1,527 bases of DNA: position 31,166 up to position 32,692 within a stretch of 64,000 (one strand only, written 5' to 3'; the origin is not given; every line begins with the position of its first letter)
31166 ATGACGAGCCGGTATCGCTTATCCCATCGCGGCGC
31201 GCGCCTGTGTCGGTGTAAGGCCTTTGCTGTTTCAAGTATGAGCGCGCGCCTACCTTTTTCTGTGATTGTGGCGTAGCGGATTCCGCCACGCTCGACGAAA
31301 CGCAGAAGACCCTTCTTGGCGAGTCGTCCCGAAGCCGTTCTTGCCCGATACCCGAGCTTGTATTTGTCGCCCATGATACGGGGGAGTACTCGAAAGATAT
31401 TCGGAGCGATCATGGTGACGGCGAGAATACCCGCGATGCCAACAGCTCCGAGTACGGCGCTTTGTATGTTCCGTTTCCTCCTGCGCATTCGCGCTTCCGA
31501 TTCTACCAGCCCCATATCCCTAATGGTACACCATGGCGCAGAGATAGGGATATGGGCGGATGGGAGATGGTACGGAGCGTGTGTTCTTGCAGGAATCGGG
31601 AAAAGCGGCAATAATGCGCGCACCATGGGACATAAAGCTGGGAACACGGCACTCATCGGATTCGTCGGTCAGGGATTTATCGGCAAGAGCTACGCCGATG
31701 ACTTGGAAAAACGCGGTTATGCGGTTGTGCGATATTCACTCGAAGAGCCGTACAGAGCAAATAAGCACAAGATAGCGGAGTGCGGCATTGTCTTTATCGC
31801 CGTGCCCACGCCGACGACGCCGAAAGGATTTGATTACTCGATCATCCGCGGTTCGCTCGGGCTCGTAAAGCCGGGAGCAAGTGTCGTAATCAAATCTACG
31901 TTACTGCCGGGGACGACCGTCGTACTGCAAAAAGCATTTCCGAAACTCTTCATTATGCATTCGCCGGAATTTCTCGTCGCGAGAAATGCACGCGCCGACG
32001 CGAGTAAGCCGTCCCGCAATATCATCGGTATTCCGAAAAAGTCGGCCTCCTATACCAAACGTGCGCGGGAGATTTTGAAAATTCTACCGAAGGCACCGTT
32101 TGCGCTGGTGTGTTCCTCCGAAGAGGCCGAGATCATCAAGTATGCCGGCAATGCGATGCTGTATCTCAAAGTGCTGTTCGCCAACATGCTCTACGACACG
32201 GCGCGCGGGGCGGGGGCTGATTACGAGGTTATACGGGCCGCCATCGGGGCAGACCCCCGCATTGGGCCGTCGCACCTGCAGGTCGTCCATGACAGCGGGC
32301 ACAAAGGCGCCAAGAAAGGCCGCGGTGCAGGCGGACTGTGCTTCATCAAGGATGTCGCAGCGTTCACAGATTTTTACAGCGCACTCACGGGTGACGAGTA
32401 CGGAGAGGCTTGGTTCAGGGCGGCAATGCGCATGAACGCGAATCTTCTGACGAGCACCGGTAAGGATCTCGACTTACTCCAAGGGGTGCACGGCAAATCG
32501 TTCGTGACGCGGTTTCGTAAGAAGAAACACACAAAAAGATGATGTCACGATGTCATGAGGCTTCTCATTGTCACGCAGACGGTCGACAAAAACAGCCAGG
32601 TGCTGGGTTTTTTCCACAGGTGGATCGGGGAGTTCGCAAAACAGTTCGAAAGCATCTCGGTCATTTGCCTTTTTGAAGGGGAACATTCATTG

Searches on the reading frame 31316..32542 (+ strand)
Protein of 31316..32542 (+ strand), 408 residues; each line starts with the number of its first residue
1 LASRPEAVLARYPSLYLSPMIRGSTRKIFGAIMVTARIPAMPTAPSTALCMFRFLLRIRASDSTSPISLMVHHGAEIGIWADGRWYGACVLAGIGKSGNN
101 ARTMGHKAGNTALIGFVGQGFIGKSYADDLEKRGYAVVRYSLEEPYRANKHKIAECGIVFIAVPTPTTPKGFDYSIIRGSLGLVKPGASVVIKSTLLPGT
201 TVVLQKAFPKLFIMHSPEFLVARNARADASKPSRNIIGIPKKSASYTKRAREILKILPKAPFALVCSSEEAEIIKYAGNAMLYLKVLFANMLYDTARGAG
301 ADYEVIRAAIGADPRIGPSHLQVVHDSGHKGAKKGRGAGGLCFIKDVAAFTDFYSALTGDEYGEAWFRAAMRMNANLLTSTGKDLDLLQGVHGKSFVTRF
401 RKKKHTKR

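Call 19: search_protein_families(library=ncbifam, proteins=[window:31316-32542:+], max_evalue=0.00001)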
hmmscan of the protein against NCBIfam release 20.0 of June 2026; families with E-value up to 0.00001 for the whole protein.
window:31316-32542:+ (408 aa): 4 families
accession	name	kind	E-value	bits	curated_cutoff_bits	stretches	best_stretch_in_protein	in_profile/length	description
TIGR03026.1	NDP-sugDHase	subfamily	8.9e-29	100.5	189.8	1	151-357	72-279/413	nucleotide sugar dehydrogenase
NF041297.1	UDPGDh_AglM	equivalog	3.7e-18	65.6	670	1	150-375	69-298/429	UDP-glucose 6-dehydrogenase AglM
NF047673.2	TeichurnBiosyTuaD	equivalog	5.4e-15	55.5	700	1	151-353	73-272/439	UDP-glucose 6-dehydrogenase TuaD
NF011631.0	PRK15057.1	equivalog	3.5e-13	49.4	757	1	157-320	75-242/388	UDP-glucose 6-dehydrogenase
